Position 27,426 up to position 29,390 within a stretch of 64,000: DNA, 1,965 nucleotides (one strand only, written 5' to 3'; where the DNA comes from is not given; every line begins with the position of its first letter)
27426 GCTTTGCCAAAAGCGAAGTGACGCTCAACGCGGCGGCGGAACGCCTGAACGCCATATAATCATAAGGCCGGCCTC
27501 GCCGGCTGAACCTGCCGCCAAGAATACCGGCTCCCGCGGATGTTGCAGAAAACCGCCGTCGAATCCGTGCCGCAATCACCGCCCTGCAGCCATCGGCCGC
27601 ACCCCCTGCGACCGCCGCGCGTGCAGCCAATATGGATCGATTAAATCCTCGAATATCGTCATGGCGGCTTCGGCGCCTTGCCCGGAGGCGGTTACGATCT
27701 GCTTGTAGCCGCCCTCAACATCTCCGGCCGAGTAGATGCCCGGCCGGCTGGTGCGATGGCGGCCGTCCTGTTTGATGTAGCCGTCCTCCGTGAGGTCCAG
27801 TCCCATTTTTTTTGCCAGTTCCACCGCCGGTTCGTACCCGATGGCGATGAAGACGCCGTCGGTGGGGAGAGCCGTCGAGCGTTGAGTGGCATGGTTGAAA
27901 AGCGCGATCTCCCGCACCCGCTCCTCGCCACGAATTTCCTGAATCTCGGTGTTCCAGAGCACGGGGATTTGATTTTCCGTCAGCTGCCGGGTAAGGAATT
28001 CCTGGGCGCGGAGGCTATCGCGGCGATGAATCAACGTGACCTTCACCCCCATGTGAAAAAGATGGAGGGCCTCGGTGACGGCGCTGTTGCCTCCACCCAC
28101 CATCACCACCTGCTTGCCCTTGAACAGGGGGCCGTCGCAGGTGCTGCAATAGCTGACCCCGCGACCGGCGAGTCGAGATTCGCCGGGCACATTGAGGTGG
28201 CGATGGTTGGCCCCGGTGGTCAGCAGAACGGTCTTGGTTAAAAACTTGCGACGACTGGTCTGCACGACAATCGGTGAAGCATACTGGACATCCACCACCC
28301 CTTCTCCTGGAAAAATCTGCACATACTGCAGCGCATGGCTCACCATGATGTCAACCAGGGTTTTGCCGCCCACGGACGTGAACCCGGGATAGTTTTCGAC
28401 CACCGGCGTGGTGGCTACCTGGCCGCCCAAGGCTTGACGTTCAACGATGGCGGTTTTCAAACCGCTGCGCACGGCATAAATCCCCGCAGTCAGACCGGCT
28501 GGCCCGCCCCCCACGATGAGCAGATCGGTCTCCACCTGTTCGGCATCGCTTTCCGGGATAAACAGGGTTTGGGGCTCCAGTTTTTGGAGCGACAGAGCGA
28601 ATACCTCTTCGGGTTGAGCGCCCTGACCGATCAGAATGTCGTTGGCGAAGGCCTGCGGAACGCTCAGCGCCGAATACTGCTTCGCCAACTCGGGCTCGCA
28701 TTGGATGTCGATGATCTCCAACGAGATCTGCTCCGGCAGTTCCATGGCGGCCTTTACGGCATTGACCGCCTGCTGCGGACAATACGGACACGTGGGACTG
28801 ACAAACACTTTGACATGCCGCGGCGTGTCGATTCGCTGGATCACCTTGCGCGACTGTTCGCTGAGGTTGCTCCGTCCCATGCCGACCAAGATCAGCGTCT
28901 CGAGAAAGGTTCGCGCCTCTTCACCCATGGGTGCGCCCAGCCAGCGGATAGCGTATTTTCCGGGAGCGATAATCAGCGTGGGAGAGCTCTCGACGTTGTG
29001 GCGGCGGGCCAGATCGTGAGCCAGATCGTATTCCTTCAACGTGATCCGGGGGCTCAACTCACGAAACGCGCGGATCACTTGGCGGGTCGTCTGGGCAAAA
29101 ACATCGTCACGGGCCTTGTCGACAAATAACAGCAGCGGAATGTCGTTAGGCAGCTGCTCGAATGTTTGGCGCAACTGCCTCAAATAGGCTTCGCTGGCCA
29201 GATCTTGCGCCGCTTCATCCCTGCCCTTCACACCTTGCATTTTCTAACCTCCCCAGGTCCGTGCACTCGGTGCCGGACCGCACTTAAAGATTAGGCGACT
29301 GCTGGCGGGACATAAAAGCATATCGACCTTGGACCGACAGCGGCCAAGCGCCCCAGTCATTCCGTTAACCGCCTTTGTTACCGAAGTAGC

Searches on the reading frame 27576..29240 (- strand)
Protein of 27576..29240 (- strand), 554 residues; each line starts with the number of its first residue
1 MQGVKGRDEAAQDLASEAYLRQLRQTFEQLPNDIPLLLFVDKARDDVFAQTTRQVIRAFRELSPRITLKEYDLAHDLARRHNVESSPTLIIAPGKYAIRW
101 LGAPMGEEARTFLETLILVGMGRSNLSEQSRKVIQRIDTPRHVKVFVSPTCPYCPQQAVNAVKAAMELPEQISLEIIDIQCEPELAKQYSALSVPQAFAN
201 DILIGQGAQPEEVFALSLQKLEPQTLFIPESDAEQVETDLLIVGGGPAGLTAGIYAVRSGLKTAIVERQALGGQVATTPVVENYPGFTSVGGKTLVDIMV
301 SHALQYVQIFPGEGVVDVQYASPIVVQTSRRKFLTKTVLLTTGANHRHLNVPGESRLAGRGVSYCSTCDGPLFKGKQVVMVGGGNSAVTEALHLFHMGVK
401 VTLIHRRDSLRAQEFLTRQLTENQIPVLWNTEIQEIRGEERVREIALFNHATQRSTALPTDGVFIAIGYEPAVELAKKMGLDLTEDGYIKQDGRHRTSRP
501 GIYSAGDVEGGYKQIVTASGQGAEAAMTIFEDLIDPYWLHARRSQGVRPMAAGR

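Call 74: search_protein_families(library=pfam, proteins=[window:27576-29240:-], max_evalue=0.00001)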
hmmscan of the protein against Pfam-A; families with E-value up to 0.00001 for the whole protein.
window:27576-29240:- (554 aa): 8 families
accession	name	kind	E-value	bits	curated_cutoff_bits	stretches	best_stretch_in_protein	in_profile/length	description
PF07992.20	Pyr_redox_2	-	1.2e-52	179.6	26.1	1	239-522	2-291/291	Pyridine nucleotide-disulphide oxidoreductase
PF13738.12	Pyr_redox_3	-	2.9e-27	96.1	30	1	310-506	99-305/305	Pyridine nucleotide-disulphide oxidoreductase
PF00070.33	Pyr_redox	-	9e-17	61.8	22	1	378-446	2-78/82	Pyridine nucleotide-disulphide oxidoreductase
PF13192.12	Thioredoxin_3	-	4.2e-12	46.4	24.8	1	142-215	2-71/76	Thioredoxin domain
PF12831.13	FAD_oxidored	-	1.1e-10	41.8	27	1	239-279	1-42/416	FAD dependent oxidoreductase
PF01946.23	Thi4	-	1.2e-08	35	26.2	1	234-273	14-55/235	Thi4 family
PF13450.12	NAD_binding_8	-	3.9e-06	27.5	21.9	0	242-280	1-40/68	NAD(P)-binding Rossmann-like domain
PF23357.1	DUF7088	-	4.8e-06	27.1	27.8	0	123-214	4-86/105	Domain of unknown function (DUF7088)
